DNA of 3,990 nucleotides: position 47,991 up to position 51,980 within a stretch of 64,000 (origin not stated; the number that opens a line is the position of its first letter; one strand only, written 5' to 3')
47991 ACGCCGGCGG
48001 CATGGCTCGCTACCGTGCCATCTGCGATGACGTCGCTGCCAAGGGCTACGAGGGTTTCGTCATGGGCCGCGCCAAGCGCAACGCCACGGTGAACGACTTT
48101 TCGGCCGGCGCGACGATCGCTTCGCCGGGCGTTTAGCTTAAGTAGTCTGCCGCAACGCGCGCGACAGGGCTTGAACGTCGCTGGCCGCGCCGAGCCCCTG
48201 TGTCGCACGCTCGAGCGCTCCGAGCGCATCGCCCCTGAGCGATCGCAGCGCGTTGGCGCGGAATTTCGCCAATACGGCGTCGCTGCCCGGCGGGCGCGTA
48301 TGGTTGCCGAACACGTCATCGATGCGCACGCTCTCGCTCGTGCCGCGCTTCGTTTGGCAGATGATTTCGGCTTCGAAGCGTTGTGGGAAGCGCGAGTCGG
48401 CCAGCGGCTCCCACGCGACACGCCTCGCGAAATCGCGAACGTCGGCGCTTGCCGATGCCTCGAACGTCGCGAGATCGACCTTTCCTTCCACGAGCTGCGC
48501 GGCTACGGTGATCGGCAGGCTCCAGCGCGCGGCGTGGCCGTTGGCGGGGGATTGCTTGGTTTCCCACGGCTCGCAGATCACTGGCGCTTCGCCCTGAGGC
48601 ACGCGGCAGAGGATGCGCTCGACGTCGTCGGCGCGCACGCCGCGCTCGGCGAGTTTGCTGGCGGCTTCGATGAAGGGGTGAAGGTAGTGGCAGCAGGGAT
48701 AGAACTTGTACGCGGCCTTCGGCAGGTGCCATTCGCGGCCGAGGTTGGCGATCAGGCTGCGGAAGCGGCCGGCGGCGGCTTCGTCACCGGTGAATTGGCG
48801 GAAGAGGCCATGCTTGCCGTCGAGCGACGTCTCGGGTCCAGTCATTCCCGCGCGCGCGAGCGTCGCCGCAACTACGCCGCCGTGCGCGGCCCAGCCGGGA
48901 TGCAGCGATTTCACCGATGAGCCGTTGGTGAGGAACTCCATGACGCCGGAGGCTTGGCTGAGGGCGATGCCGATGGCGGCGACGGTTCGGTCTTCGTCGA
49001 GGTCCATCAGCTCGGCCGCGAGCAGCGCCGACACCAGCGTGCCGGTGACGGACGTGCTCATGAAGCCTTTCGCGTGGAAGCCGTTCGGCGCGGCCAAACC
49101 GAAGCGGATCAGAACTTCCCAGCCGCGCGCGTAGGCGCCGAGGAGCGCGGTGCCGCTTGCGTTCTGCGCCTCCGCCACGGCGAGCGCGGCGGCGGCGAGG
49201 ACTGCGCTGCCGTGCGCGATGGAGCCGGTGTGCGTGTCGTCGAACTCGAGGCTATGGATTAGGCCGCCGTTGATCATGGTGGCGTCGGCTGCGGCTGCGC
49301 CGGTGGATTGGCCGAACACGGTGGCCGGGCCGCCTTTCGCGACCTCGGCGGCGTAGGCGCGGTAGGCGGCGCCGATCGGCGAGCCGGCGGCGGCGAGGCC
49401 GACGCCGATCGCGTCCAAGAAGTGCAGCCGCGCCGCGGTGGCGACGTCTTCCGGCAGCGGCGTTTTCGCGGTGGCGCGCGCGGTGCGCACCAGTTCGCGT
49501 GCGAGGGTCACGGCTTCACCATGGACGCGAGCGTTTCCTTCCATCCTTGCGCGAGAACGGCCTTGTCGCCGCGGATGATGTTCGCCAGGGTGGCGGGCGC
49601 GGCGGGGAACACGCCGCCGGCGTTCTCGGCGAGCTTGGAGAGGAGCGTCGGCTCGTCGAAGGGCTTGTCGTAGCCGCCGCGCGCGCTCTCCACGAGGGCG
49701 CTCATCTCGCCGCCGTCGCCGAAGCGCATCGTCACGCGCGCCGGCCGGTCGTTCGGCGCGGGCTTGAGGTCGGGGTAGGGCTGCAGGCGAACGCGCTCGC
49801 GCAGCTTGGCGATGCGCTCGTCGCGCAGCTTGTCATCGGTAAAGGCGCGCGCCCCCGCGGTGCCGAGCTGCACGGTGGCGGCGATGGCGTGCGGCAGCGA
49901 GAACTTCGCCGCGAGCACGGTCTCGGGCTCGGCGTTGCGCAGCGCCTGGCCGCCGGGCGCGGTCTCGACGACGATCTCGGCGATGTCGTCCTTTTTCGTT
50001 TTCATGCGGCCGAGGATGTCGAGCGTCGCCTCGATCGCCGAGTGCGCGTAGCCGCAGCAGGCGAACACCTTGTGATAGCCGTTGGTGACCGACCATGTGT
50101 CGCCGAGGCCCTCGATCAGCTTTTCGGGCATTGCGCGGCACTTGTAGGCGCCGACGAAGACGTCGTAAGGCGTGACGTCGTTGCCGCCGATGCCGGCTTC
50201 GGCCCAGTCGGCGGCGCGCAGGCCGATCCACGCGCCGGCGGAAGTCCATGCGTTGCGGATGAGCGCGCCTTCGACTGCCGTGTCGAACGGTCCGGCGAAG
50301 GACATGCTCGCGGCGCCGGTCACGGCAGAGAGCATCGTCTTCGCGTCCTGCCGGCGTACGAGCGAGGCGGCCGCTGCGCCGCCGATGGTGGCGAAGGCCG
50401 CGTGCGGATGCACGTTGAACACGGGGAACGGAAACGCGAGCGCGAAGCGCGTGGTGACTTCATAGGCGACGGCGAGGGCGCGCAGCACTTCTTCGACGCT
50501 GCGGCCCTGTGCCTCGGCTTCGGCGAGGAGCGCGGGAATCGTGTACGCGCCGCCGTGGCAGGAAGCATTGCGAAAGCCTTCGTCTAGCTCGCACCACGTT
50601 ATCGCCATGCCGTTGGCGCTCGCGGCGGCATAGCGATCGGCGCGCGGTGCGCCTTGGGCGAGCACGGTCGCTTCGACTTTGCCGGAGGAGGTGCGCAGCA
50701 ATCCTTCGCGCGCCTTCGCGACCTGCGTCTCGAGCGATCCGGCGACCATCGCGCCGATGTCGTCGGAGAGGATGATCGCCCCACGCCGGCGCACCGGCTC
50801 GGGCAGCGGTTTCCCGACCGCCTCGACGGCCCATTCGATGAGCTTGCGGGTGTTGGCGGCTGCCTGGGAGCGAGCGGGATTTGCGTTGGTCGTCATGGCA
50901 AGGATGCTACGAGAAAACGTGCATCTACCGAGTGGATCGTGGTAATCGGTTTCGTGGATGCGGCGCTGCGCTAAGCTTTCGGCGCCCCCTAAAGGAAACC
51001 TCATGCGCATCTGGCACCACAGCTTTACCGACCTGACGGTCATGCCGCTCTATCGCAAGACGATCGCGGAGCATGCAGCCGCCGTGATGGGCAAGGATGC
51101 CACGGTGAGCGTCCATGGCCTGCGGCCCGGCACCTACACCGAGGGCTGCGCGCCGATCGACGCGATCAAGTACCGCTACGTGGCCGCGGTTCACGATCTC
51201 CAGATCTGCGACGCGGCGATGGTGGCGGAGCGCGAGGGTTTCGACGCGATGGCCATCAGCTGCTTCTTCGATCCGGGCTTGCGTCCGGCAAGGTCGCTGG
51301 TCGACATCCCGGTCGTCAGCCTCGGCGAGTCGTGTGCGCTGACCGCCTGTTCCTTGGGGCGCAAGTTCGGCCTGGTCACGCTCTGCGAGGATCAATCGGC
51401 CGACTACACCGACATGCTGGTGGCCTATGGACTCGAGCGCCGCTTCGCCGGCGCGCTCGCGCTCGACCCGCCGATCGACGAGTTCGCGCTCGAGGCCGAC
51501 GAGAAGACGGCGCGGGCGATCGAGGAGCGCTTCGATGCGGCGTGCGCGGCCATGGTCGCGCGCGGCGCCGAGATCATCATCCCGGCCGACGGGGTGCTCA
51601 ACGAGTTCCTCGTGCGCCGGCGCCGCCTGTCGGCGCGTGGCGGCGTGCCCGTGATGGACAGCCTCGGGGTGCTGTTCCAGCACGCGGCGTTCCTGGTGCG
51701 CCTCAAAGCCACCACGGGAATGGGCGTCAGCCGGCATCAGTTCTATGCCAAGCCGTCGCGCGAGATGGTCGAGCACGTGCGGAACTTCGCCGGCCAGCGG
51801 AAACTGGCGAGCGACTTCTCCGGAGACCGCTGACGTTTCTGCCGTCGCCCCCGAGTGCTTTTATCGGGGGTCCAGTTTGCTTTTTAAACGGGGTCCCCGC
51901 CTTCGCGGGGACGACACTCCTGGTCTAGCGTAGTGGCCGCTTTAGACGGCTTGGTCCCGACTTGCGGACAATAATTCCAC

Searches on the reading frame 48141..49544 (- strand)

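Call 83: search_protein_families(library=pfam, proteins=[window:48141-49544:-], max_evalue=0.00001)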
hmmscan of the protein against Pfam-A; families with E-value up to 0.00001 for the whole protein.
window:48141-49544:- (468 aa): 2 families
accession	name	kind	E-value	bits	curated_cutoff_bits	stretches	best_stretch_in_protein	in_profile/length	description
PF03972.19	MmgE_PrpD_N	-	3.9e-55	187.2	32.1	1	18-255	3-239/244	MmgE/PrpD N-terminal domain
PF19305.4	MmgE_PrpD_C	-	1.8e-23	83.6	32.1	1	282-436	1-156/173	MmgE/PrpD C-terminal domain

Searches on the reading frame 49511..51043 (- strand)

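Call 83: search_protein_families(library=pfam, proteins=[window:49511-51043:-], max_evalue=0.00001)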
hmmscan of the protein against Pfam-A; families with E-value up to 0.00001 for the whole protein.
window:49511-51043:- (511 aa): 2 families
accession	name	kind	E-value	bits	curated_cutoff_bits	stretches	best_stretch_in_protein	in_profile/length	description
PF03972.19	MmgE_PrpD_N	-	5e-32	111.5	32.1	1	67-289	2-222/244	MmgE/PrpD N-terminal domain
PF19305.4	MmgE_PrpD_C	-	2.6e-29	102.7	32.1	1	327-485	1-162/173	MmgE/PrpD C-terminal domain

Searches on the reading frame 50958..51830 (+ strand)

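Call 83: search_protein_families(library=pfam, proteins=[window:50958-51830:+], max_evalue=0.00001)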
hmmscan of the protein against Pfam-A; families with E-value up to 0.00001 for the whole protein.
window:50958-51830:+ (291 aa): 1 family
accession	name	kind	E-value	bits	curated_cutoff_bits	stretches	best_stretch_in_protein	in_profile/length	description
PF01177.27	Asp_Glu_race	-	2.1e-23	83.7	31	1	74-242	47-210/211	Asp/Glu/Hydantoin racemase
